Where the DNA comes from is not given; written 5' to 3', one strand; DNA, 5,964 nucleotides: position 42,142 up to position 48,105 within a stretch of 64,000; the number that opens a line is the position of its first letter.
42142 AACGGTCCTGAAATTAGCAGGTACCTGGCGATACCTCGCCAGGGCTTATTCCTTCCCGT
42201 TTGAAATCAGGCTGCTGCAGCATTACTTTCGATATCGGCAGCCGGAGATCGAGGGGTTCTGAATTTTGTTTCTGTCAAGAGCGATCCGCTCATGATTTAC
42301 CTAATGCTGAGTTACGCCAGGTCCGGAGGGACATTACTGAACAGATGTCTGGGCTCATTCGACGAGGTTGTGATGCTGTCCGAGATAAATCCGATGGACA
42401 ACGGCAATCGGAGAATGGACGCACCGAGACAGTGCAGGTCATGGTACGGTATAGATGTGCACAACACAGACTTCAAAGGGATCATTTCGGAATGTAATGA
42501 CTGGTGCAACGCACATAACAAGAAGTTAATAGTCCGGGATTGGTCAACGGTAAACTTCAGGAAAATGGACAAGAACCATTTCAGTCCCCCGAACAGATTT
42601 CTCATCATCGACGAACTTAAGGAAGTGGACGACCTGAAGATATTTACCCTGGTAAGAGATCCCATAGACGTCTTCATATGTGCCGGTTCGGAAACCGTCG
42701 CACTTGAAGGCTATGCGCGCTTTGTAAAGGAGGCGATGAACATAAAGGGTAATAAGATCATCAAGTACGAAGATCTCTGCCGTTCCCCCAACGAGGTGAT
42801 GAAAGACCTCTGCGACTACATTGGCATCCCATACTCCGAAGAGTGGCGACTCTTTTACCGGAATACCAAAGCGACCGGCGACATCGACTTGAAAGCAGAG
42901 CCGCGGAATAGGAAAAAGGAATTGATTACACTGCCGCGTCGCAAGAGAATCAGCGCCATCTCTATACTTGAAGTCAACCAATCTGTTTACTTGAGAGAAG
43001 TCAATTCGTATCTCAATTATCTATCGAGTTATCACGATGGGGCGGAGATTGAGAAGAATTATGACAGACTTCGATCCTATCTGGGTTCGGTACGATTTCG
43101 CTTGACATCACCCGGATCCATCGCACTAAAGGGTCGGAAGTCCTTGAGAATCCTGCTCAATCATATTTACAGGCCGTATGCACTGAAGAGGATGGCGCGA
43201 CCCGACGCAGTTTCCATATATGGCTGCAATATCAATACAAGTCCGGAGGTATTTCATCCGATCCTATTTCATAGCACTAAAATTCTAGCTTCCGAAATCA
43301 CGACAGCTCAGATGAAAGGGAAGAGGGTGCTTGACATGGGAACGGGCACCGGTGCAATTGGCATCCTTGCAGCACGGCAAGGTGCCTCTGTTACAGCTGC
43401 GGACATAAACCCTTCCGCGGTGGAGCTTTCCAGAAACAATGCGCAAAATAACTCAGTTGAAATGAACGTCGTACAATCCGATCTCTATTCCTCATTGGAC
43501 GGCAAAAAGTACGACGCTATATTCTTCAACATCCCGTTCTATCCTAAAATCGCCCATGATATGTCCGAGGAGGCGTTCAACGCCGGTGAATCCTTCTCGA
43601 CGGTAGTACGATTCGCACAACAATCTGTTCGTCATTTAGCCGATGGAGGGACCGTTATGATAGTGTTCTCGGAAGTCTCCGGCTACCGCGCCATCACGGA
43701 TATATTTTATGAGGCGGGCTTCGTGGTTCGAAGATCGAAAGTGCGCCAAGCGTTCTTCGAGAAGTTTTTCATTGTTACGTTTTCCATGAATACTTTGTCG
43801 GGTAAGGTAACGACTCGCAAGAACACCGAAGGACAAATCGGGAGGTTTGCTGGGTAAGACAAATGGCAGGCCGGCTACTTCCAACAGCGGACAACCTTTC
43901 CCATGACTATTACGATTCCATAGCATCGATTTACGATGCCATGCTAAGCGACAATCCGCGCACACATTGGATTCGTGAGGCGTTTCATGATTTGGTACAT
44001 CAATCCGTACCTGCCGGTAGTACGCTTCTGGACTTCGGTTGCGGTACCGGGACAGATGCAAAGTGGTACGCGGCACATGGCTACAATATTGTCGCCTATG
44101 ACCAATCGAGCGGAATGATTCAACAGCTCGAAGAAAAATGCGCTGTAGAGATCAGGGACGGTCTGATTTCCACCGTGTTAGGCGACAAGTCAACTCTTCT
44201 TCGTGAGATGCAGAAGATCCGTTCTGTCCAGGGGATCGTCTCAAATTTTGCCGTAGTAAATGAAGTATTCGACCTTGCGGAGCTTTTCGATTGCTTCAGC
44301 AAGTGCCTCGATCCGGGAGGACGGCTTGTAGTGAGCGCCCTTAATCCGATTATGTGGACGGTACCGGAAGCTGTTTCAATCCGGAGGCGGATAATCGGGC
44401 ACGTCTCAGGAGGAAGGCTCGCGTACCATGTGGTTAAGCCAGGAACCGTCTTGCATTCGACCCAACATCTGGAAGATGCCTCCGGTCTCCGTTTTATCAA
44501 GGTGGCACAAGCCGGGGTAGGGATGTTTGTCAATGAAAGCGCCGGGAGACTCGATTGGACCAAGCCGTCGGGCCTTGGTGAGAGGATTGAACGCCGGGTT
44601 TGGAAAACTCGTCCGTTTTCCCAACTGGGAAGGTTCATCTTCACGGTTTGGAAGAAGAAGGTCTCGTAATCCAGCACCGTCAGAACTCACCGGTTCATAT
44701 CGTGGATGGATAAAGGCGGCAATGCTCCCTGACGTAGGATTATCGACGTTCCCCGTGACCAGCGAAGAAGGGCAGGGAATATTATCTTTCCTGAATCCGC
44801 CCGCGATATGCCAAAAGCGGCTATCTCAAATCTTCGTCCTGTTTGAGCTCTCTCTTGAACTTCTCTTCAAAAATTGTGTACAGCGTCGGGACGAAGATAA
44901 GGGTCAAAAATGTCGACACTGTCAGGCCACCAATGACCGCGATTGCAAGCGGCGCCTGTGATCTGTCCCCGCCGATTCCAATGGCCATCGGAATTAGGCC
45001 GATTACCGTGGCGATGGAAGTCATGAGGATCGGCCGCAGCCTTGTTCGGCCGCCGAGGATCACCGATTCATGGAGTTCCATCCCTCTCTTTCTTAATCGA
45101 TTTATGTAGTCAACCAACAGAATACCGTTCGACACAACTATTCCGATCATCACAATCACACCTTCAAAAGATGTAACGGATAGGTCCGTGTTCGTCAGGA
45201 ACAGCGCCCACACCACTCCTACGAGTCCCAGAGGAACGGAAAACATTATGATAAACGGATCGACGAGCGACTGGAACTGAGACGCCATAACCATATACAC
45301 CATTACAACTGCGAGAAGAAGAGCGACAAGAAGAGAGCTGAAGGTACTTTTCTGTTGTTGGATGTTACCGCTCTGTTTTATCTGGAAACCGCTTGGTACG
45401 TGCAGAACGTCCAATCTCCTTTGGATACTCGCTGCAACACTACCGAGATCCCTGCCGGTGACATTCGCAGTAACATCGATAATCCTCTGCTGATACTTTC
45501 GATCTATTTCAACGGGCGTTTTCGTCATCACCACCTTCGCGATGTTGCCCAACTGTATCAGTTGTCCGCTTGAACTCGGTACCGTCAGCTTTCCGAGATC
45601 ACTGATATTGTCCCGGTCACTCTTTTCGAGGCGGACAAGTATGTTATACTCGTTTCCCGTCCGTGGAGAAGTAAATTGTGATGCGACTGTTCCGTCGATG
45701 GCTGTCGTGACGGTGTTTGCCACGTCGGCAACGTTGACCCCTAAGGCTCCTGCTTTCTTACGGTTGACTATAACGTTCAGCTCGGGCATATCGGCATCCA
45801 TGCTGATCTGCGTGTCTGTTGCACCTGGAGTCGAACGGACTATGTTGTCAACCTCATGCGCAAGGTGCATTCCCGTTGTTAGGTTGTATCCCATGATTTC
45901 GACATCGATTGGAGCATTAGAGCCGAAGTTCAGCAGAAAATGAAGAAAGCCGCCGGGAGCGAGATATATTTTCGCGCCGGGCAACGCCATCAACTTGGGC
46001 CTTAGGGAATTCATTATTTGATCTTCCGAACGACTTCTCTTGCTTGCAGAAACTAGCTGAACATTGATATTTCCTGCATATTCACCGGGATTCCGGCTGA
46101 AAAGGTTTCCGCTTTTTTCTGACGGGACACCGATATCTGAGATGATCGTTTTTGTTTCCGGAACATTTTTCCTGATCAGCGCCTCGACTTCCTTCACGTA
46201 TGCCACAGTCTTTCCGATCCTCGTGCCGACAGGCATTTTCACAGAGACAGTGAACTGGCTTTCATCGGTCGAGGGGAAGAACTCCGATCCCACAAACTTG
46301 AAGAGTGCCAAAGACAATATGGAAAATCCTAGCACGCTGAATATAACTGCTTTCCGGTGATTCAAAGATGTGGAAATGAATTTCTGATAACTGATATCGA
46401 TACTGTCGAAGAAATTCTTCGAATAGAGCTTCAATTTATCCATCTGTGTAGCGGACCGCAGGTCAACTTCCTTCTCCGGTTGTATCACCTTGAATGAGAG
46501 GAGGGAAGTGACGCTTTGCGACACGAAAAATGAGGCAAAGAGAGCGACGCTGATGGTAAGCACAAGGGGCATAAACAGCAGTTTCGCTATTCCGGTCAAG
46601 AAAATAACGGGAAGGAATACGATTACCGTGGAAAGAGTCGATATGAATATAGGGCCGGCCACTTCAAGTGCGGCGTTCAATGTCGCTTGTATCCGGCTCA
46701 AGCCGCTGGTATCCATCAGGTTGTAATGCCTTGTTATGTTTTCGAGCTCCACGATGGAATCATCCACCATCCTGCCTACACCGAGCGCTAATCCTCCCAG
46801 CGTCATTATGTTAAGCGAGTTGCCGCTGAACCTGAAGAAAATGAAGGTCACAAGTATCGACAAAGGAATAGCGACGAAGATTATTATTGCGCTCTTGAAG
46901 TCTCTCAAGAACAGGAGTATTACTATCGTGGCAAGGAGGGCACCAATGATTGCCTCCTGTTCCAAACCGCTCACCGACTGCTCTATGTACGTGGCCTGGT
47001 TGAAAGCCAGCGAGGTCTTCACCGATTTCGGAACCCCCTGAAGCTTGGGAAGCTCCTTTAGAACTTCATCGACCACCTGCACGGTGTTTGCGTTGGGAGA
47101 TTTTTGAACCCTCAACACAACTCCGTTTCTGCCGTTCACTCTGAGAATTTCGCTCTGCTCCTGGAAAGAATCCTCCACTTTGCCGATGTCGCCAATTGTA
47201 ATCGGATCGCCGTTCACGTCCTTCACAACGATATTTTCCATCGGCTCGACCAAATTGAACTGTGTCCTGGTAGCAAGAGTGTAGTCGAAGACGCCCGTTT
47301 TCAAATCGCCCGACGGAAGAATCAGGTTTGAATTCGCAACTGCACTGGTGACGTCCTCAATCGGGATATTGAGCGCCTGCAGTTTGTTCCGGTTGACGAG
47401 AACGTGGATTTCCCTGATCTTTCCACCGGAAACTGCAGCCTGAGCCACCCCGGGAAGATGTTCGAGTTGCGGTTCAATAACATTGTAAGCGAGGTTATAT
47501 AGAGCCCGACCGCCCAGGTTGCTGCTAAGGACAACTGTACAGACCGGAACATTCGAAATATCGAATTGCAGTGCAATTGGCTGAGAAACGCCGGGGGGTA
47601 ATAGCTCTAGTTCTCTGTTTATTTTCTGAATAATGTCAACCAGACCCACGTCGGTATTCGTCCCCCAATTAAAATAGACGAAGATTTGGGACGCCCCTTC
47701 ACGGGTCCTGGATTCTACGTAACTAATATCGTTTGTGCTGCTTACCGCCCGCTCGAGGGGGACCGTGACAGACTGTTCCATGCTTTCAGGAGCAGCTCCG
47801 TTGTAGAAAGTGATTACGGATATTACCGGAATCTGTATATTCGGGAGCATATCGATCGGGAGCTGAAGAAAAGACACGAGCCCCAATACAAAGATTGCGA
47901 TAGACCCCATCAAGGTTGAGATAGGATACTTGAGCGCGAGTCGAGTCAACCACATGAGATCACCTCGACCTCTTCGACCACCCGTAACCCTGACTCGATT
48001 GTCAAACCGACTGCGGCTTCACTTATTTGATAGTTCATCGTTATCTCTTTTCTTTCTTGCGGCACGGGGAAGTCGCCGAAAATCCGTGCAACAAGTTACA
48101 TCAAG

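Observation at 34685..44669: Eight-gene radical-SAM / methyltransferase / sulfotransferase / glycosyltransferase operon with no pathway I can name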

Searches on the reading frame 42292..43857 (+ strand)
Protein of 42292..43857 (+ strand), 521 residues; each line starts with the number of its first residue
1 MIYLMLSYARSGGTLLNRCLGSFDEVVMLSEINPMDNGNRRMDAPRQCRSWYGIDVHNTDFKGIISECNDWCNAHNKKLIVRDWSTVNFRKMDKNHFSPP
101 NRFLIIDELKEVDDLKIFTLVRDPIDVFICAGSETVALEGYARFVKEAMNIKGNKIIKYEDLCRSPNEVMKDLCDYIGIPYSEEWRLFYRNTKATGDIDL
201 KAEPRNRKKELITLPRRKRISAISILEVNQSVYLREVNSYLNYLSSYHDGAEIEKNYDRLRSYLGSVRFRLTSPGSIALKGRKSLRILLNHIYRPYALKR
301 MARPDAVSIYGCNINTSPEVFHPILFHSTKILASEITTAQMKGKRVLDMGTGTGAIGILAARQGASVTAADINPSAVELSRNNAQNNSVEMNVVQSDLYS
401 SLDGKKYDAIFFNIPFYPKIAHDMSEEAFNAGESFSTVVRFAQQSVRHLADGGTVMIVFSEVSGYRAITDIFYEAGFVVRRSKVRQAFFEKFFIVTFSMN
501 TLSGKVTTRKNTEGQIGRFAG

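Call 3: search_protein_families(library=pfam, proteins=[window:42292-43857:+], max_evalue=0.01)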
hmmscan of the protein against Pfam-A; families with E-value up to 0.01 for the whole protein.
window:42292-43857:+ (521 aa): 14 families
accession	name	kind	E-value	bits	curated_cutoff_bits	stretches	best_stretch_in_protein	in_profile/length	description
PF05175.20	MTS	-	1.6e-21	77.1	23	1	314-475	4-157/170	Methyltransferase small domain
PF06325.19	PrmA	-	1.2e-11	45.1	22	1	335-414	154-234/296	Ribosomal protein L11 methyltransferase (PrmA)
PF13649.12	Methyltransf_25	-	1.2e-10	42.3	27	1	346-413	1-71/97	Methyltransferase domain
PF13847.12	Methyltransf_31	-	1.5e-10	41.3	27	1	342-427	3-82/145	Methyltransferase domain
PF08241.18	Methyltransf_11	-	8.9e-08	33.1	21.2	1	347-413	1-67/95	Methyltransferase domain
PF03602.21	Cons_hypoth95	-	2.4e-07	31.1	24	1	336-418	35-125/182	Conserved hypothetical protein 95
PF13489.12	Methyltransf_23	-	8.2e-07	29.3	27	1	340-413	20-88/164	Methyltransferase domain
PF02475.24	TRM5-TYW2_MTfase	-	1.3e-06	28.9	28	1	336-413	30-111/164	TRM5/TYW2 methyltransferase domain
PF10294.15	Methyltransf_16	-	4.5e-06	27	21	1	332-396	36-103/174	Lysine methyltransferase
PF13469.12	Sulfotransfer_3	-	9.4e-06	26.5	27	1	7-183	6-216/216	Sulfotransferase family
PF08242.18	Methyltransf_12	-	1.8e-05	25.8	30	1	347-412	1-71/98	Methyltransferase domain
PF00685.33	Sulfotransfer_1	-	0.0015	18.5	22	0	156-184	158-186/255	Sulfotransferase domain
PF09445.16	Methyltransf_15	-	0.0027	17.7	22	1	344-412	2-77/165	RNA cap guanine-N2 methyltransferase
PF01170.24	UPF0020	-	0.0047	17.1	22.3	1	361-429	73-144/197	RMKL-like, methyltransferase domain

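Call 4: search_protein_families(library=ncbifam, proteins=[window:42292-43857:+], max_evalue=0.01)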
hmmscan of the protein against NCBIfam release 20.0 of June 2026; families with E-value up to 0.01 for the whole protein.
window:42292-43857:+ (521 aa): 59 families (the best 25 are shown)
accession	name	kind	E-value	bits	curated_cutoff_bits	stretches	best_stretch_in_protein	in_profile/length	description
NF011529.0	PRK14968.1-3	equivalog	8.9e-38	129.7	162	1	308-498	4-195/198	putative methyltransferase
TIGR00537.1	hemK_rel_arch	hypoth_equivalog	7.1e-29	100.8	87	1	339-496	16-177/179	HemK2/MTQ2 family protein methyltransferase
NF011530.0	PRK14968.1-4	equivalog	2.4e-23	82.6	243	1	331-498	28-196/202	putative methyltransferase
TIGR03534.1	RF_mod_PrmC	equivalog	1.1e-19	70.9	199.1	1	308-477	54-236/253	peptide chain release factor N(5)-glutamine methyltransferase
NF011527.0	PRK14968.1-1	equivalog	4.2e-19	69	242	1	328-497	20-189/192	putative methyltransferase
NF007023.0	PRK09489.1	equivalog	3.1e-16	59.5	295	1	309-475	164-319/342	16S rRNA (guanine(1207)-N(2))-methyltransferase RsmC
NF001785.0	PRK00517.2-2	equivalog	5.7e-16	58.5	188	1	328-414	131-219/282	50S ribosomal protein L11 methyltransferase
TIGR00536.1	hemK_fam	subfamily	2.1e-15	56.6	115.5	1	339-418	112-194/286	HemK family protein methyltransferase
NF011528.0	PRK14968.1-2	equivalog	6.7e-15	55.2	171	1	327-495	25-193/205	putative methyltransferase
TIGR03533.1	L3_gln_methyl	equivalog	8.7e-14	51.5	229.7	1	340-432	119-223/284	50S ribosomal protein L3 N(5)-glutamine methyltransferase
NF043040.1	corrin_prot_MT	hypoth_equivalog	3e-12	46.4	180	1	336-413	34-117/216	corrinoid protein-associated methyltransferase CpaM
TIGR02021.1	BchM-ChlM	equivalog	1.4e-11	44.2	158.9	1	335-410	47-122/218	magnesium protoporphyrin IX methyltransferase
NF001790.0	PRK00517.3-3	equivalog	1.8e-11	44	269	1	327-408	106-193/262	50S ribosomal protein L11 methyltransferase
TIGR00406.1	prmA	equivalog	6.1e-11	42.3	183.15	1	336-414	153-233/288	50S ribosomal protein L11 methyltransferase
TIGR03704.1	PrmC_rel_meth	equivalog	6.1e-11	42.2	248.8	1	310-482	53-238/251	putative protein N(5)-glutamine methyltransferase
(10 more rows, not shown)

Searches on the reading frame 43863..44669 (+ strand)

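Call 3: search_protein_families(library=pfam, proteins=[window:43863-44669:+], max_evalue=0.01)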
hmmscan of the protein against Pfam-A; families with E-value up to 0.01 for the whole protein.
window:43863-44669:+ (268 aa): 7 families
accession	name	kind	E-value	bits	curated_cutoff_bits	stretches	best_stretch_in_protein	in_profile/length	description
PF13489.12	Methyltransf_23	-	4.2e-12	46.5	27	1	35-161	3-120/164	Methyltransferase domain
PF08241.18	Methyltransf_11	-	2.3e-09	38.2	21.2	1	56-157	1-95/95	Methyltransferase domain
PF13649.12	Methyltransf_25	-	2.5e-09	38.1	27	1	56-153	2-97/97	Methyltransferase domain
PF08242.18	Methyltransf_12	-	1e-08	36.2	30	1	56-155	1-98/98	Methyltransferase domain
PF03848.20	TehB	-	3.8e-06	26.9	20.4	1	53-161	32-137/193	Tellurite resistance protein TehB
PF13847.12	Methyltransf_31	-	7.4e-06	26.1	27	1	52-161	4-113/145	Methyltransferase domain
PF05219.18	DREV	-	0.0074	15.9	26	0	52-169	95-198/265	DREV methyltransferase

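Call 4: search_protein_families(library=ncbifam, proteins=[window:43863-44669:+], max_evalue=0.01)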
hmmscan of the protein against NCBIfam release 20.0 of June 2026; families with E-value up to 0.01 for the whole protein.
window:43863-44669:+ (268 aa): 20 families
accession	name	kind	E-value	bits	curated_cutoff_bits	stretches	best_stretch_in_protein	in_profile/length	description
NF043040.1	corrin_prot_MT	hypoth_equivalog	4.9e-10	39.2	180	1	40-157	30-147/216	corrinoid protein-associated methyltransferase CpaM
NF001241.0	PRK00216.1-2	equivalog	2.4e-08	33.9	327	1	16-167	16-157/231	demethylmenaquinone methyltransferase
TIGR01983.1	UbiG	equivalog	2.8e-08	33.3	102.95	1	32-181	28-175/228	bifunctional 2-polyprenyl-6-hydroxyphenol methylase/3-demethylubiquinol 3-O-methyltransferase UbiG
NF008405.0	PRK11207.1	equivalog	5e-08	32.7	218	1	51-106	30-85/198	tellurite resistance methyltransferase TehB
TIGR02021.1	BchM-ChlM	equivalog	2e-07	30.6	158.9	1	39-96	43-99/218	magnesium protoporphyrin IX methyltransferase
TIGR01934.1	MenG_MenH_UbiE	subfamily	4.7e-07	29.3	158.35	1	16-157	4-141/223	ubiquinone/menaquinone biosynthesis methyltransferase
TIGR02072.1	BioC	equivalog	8.1e-07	29.1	184.95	1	53-160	36-135/244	malonyl-ACP O-methyltransferase BioC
NF001244.0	PRK00216.1-5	equivalog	9.5e-07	28.3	216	1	16-157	13-153/236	bifunctional demethylmenaquinone methyltransferase/2-methoxy-6-polyprenyl-1,4-benzoquinol methylase UbiE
NF041820.1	daptide_MTase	equivalog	1.3e-06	28.1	175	1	15-161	5-146/243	daptide-type RiPP biosynthesis methyltransferase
NF045667.1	MTase_DVU1556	equivalog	3.8e-06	26.5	155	1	48-159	19-121/213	DVU_1556 family methyltransferase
TIGR00477.1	tehB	equivalog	5.7e-06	25.8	219.5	1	52-160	74-178/238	tellurite resistance methyltransferase TehB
NF008264.0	PRK11036.1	equivalog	6.5e-06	25.8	366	1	40-260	33-249/261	tRNA uridine 5-oxyacetic acid(34) methyltransferase CmoM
NF045649.1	2X_seleno_MduS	exception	4.3e-05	22.7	380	1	36-96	29-86/338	methyltransferase domain-containing selenoprotein MduS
NF041536.1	ArsM_DUF2284_UU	exception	4.5e-05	22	575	1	49-158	74-181/459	arsenite methyltransferase/DUF2284 domain selenoprotein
NF008992.0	PRK12335.1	equivalog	0.00015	21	303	1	51-94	123-165/289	SAM-dependent methyltransferase TehB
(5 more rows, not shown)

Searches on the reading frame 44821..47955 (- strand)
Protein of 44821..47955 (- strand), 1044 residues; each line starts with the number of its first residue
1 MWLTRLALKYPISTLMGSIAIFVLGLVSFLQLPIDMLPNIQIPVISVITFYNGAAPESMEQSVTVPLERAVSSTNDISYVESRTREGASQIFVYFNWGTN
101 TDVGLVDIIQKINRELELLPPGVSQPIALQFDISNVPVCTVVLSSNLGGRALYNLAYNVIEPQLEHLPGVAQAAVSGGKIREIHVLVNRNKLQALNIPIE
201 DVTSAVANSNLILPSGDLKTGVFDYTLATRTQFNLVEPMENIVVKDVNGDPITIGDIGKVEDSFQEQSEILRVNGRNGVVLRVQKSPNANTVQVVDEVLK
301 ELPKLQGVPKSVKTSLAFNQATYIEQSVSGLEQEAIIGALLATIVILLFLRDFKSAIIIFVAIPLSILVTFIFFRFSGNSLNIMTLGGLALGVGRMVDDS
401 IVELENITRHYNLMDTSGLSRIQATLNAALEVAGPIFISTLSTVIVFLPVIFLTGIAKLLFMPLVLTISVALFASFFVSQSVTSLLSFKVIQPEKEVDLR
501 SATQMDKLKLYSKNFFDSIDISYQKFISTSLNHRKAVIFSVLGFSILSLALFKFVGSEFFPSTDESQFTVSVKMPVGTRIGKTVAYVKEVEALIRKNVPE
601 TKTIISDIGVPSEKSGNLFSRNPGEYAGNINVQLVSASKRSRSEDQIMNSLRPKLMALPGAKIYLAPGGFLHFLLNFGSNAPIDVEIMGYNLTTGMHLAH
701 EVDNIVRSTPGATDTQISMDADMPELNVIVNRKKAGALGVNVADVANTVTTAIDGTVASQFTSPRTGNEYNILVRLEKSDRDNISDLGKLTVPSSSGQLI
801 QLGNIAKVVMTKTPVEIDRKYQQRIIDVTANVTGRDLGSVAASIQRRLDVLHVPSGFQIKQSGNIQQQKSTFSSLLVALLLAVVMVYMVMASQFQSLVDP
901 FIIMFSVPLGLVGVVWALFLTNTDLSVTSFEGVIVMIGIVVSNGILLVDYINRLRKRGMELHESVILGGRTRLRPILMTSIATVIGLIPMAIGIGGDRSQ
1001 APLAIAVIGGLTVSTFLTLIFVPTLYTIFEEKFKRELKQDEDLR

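Call 7: search_protein_families(library=pfam, proteins=[window:44821-47955:-], max_evalue=0.001)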
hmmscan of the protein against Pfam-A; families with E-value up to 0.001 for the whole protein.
window:44821-47955:- (1044 aa): 2 families
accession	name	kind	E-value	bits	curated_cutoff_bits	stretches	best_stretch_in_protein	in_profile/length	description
PF00873.25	ACR_tran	-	3.6e-240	800.1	28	1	4-1029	2-1020/1021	AcrB/AcrD/AcrF family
PF03176.21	MMPL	-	0.00023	20.7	20.5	1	815-1029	81-302/333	MMPL family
